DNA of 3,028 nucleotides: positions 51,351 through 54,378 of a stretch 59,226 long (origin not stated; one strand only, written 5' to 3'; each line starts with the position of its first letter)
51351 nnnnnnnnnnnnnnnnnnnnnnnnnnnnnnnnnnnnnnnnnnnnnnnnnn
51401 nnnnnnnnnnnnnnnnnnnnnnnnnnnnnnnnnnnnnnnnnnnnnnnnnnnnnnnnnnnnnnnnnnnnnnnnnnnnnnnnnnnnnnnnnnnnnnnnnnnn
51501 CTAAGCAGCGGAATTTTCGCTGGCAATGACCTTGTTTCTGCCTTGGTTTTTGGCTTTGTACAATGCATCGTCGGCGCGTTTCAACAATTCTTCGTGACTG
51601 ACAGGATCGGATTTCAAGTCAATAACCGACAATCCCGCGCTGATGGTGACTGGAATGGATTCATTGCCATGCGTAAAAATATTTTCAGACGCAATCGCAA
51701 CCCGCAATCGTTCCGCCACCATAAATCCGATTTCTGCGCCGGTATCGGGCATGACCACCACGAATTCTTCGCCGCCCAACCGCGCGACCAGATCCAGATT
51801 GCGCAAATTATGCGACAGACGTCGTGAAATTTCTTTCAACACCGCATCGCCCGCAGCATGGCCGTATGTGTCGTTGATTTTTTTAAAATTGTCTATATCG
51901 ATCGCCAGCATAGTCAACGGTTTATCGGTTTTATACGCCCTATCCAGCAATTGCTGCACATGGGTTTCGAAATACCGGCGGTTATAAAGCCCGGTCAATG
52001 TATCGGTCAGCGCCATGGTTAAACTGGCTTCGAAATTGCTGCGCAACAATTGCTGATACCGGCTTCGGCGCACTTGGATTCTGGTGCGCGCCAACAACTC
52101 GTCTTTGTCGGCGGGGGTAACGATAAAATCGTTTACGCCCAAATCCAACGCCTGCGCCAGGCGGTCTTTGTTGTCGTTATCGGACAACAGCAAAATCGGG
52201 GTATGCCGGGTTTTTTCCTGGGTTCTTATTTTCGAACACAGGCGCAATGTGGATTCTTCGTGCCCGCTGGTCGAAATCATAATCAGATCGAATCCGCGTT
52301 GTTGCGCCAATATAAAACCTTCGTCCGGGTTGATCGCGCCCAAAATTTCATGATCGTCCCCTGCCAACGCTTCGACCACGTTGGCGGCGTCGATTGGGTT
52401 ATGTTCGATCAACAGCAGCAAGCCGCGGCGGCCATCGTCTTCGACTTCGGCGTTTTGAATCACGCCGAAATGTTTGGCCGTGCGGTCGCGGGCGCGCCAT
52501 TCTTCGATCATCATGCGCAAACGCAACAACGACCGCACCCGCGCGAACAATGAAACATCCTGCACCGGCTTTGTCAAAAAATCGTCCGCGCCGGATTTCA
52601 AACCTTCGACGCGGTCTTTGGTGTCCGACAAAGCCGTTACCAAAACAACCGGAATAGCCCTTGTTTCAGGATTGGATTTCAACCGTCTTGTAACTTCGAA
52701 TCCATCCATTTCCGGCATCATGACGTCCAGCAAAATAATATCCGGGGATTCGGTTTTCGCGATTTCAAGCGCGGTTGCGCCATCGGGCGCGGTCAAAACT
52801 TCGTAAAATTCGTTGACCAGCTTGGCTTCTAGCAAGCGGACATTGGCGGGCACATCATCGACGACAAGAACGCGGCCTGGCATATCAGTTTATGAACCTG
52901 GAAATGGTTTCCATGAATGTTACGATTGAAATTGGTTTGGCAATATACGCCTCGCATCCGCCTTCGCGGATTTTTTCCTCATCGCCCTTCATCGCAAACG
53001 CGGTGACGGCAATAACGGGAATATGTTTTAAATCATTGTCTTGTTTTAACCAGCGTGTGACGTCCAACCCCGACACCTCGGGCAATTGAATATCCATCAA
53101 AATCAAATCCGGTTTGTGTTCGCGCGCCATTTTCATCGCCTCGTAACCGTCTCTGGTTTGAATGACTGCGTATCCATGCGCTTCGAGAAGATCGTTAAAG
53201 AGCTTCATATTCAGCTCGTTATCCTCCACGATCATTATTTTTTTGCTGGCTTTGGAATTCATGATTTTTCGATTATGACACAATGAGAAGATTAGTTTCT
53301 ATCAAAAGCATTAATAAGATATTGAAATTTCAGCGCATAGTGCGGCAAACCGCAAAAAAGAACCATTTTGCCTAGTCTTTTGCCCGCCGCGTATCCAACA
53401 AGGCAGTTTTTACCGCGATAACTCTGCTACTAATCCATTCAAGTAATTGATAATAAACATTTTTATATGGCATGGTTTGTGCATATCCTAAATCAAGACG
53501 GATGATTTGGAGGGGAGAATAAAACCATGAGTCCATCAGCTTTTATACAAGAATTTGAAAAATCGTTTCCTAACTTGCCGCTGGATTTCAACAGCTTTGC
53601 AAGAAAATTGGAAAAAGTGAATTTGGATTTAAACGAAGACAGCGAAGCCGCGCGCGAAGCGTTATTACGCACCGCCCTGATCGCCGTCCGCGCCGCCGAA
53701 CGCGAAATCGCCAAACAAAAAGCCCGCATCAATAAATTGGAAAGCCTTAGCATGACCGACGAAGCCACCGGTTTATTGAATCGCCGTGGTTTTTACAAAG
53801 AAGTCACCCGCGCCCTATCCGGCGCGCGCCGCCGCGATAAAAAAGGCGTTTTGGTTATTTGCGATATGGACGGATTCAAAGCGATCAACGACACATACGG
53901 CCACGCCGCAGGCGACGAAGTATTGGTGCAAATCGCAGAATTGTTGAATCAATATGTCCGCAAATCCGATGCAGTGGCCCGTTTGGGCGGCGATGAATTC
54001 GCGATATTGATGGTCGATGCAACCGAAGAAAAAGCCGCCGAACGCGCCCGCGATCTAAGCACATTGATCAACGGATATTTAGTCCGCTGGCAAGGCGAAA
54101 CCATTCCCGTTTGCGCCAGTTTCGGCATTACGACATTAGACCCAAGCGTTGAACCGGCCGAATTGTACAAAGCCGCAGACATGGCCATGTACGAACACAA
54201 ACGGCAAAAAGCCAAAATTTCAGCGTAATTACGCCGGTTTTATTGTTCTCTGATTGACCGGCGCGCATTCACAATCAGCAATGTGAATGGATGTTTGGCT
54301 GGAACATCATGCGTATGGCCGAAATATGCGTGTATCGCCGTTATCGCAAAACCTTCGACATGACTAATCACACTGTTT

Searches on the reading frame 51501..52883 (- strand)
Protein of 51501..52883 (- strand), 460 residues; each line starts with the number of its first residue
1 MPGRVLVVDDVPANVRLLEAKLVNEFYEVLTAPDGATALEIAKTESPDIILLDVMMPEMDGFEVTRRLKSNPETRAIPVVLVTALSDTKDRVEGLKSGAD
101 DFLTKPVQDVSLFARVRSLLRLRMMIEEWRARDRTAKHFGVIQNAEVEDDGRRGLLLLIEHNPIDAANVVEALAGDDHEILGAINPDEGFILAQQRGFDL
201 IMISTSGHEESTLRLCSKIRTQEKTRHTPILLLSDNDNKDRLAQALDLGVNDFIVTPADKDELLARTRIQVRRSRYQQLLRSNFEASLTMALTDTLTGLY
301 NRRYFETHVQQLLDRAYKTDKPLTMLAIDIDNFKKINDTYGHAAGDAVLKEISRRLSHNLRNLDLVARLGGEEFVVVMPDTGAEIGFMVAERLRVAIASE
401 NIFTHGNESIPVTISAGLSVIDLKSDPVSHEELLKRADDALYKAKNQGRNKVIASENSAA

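Call 35: search_protein_families(library=pfam, proteins=[window:51501-52883:-], max_evalue=0.01)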
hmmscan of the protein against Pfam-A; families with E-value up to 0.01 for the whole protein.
window:51501-52883:- (460 aa): 6 families
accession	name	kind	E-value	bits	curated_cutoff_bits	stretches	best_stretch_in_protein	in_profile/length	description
PF00990.26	GGDEF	-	7.2e-50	169.3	23.8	1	291-451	1-161/161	Diguanylate cyclase, GGDEF domain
PF00072.30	Response_reg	-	9.5e-41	138.9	30.2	2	5-116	1-110/111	Response regulator receiver domain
PF21695.3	GlnR_1st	-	0.00029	21.2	27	0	157-269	4-109/111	Transcription regulator GlnR, N-terminal domain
PF02310.24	B12-binding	-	0.00043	20.5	32.1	0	31-91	37-97/121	B12 binding domain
PF22335.1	Cas10-Cmr2_palm2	-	0.0014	19.1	27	1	324-452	3-132/133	Cas10/Cmr2, second palm domain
PF23198.2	PDE8A_N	-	0.0083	16.5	29.6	0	28-88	36-97/147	PDE8A-like, N-terminal domain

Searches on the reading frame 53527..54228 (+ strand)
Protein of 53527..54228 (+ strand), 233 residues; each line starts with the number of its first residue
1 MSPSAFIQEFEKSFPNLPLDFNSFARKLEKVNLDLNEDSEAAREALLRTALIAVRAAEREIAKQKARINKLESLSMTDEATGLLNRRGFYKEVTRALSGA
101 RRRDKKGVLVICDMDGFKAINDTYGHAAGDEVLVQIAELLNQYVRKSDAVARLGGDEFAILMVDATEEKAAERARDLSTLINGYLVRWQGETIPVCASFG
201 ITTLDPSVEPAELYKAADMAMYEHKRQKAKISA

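Call 35: search_protein_families(library=pfam, proteins=[window:53527-54228:+], max_evalue=0.01)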
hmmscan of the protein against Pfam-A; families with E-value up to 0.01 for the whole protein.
window:53527-54228:+ (233 aa): 1 family
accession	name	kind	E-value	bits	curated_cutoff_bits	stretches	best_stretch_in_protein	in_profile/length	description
PF00990.26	GGDEF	-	2e-43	148.4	23.8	1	76-228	2-158/161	Diguanylate cyclase, GGDEF domain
